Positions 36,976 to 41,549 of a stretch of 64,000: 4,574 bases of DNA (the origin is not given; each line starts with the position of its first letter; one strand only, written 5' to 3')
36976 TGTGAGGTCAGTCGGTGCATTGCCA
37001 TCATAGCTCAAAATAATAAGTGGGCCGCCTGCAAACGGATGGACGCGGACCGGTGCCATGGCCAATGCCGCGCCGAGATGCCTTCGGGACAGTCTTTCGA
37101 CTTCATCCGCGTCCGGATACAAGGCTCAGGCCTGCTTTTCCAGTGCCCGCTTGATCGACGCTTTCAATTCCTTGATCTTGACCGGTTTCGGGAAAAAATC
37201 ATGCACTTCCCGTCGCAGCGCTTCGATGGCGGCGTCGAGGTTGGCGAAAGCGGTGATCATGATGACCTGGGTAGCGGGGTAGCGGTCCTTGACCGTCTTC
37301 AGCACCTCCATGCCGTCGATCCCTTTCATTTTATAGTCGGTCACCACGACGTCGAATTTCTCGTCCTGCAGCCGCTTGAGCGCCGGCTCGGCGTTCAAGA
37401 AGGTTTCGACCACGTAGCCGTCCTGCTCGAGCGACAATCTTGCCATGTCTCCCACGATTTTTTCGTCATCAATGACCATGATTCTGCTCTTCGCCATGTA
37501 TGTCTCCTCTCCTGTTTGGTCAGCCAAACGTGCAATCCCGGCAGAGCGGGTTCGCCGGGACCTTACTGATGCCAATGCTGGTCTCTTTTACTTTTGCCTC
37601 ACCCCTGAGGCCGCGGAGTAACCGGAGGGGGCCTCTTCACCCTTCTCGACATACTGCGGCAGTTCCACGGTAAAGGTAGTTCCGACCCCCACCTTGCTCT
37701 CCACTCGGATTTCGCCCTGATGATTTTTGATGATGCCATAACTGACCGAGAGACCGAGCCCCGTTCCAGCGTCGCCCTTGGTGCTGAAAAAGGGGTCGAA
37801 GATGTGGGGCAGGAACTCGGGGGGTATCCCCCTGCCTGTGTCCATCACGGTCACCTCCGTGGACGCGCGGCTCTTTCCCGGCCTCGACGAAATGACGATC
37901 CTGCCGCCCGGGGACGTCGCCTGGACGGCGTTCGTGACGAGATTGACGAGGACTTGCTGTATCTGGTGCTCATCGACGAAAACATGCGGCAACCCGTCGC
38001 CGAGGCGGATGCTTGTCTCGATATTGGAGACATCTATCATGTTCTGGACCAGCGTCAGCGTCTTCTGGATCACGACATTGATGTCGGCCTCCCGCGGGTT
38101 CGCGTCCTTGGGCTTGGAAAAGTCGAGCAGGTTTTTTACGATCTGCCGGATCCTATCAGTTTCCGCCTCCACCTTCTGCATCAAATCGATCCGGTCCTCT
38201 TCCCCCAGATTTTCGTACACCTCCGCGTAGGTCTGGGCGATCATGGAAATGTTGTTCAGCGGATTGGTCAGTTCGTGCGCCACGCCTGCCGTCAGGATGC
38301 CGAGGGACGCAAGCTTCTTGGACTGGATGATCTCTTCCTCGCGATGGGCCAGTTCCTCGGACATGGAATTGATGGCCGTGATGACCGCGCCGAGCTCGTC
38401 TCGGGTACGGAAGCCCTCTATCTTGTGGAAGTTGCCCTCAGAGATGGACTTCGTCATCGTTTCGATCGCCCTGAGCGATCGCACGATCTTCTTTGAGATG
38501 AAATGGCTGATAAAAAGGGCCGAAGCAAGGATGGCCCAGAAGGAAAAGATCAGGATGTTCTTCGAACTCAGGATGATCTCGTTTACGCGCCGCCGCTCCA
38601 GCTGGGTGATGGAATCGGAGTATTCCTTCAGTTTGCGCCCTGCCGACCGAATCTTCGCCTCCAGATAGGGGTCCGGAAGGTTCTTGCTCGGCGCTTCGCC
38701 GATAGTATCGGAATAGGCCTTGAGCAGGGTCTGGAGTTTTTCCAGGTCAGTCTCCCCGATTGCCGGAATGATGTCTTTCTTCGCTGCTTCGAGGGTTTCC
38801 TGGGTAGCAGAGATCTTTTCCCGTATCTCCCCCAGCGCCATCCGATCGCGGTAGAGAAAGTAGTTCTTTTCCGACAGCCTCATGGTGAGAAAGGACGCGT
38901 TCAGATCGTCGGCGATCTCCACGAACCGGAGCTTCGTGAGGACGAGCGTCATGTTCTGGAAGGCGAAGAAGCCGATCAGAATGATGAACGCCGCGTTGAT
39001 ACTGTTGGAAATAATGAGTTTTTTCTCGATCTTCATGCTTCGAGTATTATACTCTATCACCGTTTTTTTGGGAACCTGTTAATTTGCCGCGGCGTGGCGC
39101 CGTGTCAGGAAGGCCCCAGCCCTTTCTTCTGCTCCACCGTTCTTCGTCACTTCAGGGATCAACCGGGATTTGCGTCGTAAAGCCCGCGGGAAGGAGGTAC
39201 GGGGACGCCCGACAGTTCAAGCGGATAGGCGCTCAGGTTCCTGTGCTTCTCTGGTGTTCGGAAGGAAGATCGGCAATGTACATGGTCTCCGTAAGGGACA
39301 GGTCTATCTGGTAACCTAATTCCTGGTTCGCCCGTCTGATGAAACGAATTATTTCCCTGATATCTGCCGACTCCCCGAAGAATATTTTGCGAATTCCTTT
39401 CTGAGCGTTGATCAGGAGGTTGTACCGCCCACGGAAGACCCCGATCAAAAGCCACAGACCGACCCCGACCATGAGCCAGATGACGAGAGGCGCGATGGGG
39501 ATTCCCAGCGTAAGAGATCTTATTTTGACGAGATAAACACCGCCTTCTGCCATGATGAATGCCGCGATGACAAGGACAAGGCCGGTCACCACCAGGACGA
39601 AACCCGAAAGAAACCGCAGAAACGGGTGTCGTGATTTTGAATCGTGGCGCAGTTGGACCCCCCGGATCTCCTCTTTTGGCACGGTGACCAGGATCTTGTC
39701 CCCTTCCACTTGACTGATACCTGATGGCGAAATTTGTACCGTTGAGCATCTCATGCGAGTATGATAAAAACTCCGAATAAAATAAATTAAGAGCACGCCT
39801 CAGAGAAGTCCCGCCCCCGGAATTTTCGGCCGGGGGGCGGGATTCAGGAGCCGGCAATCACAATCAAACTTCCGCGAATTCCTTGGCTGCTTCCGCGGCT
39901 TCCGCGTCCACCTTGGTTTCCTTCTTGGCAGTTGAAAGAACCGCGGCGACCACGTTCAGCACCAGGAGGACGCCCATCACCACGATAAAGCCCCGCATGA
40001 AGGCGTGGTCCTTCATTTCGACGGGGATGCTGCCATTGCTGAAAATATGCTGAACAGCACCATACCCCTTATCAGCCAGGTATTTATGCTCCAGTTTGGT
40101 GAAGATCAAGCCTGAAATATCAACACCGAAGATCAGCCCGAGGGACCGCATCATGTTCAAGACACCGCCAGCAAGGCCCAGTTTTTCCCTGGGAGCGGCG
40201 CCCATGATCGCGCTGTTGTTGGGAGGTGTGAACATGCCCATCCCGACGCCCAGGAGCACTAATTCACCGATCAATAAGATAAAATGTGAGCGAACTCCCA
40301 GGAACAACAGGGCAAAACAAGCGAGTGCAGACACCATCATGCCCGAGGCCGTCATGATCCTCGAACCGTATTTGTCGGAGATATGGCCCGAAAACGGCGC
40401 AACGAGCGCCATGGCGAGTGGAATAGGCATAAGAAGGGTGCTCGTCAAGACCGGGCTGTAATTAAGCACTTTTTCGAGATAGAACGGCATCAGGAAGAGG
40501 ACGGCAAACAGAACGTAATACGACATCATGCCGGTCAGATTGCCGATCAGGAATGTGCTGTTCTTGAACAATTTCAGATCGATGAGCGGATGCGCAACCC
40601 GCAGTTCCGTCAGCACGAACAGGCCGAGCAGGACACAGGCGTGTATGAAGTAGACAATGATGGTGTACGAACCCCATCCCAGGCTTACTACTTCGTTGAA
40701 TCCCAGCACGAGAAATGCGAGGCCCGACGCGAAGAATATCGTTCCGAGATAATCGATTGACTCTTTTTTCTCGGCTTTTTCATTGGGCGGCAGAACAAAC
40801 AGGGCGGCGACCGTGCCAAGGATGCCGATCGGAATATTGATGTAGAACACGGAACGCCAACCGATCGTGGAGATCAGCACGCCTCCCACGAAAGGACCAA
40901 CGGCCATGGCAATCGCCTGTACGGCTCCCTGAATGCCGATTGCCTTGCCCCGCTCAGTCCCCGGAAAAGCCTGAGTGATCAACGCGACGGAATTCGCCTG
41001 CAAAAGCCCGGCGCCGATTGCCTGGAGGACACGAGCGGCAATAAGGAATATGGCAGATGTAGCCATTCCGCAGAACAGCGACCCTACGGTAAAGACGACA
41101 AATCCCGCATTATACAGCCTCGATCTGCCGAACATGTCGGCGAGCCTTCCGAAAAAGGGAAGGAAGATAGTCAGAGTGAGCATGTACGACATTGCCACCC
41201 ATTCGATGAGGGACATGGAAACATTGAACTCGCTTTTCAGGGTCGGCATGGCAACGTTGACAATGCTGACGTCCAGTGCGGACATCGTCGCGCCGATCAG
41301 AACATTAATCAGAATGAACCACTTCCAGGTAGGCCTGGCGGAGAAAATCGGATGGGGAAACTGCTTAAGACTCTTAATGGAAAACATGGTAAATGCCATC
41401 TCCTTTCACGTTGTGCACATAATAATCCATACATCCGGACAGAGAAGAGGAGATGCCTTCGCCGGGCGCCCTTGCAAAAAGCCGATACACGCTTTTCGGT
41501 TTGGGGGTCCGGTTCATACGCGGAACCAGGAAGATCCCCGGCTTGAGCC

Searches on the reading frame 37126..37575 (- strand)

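Call 74: search_protein_families(library=pfam, max_evalue=0.00001, proteins=[window:37126-37575:-])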
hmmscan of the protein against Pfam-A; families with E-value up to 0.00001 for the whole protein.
window:37126-37575:- (149 aa): 1 family
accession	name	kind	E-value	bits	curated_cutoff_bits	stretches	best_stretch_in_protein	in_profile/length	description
PF00072.30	Response_reg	-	3.2e-27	95.4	30.2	1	32-141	1-110/111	Response regulator receiver domain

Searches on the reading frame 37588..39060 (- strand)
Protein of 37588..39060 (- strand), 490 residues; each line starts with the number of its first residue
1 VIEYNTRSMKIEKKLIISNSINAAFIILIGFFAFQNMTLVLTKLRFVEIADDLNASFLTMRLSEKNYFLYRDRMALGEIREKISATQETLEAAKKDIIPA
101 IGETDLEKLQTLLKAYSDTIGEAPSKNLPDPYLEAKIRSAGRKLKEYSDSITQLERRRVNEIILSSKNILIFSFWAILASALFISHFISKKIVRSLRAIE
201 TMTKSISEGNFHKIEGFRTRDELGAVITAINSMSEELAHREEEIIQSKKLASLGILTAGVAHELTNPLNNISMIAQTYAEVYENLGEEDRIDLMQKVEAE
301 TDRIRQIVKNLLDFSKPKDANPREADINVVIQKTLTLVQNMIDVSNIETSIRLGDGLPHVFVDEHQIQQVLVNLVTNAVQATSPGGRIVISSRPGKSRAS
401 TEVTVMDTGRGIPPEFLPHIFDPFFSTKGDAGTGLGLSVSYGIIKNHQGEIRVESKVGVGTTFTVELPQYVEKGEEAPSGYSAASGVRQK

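Call 74: search_protein_families(library=pfam, max_evalue=0.00001, proteins=[window:37588-39060:-])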
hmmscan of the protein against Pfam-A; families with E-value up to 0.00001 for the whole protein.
window:37588-39060:- (490 aa): 3 families
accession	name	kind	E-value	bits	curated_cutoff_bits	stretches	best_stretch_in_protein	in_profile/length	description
PF02518.31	HATPase_c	-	1.8e-29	102.8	26.4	1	363-469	2-109/111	Histidine kinase-, DNA gyrase B-, and HSP90-like ATPase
PF00512.31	HisKA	-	1.2e-10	41.7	26.9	1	255-317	4-63/66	His Kinase A (phospho-acceptor) domain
PF00672.30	HAMP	-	5.2e-10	39.9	25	1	187-237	1-51/53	HAMP domain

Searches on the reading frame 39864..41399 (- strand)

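Call 75: search_protein_families(library=pfam, max_evalue=0.00001, proteins=[window:39864-41399:-])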
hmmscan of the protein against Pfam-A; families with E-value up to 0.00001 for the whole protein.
window:39864-41399:- (511 aa): 2 families
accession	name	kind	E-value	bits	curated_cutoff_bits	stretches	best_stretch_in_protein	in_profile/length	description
PF07690.21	MFS_1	-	9.6e-67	225.8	33.4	1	34-425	2-346/347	Major Facilitator Superfamily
PF00083.30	Sugar_tr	-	5.1e-10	39.3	22.3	1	41-202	24-191/452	Sugar (and other) transporter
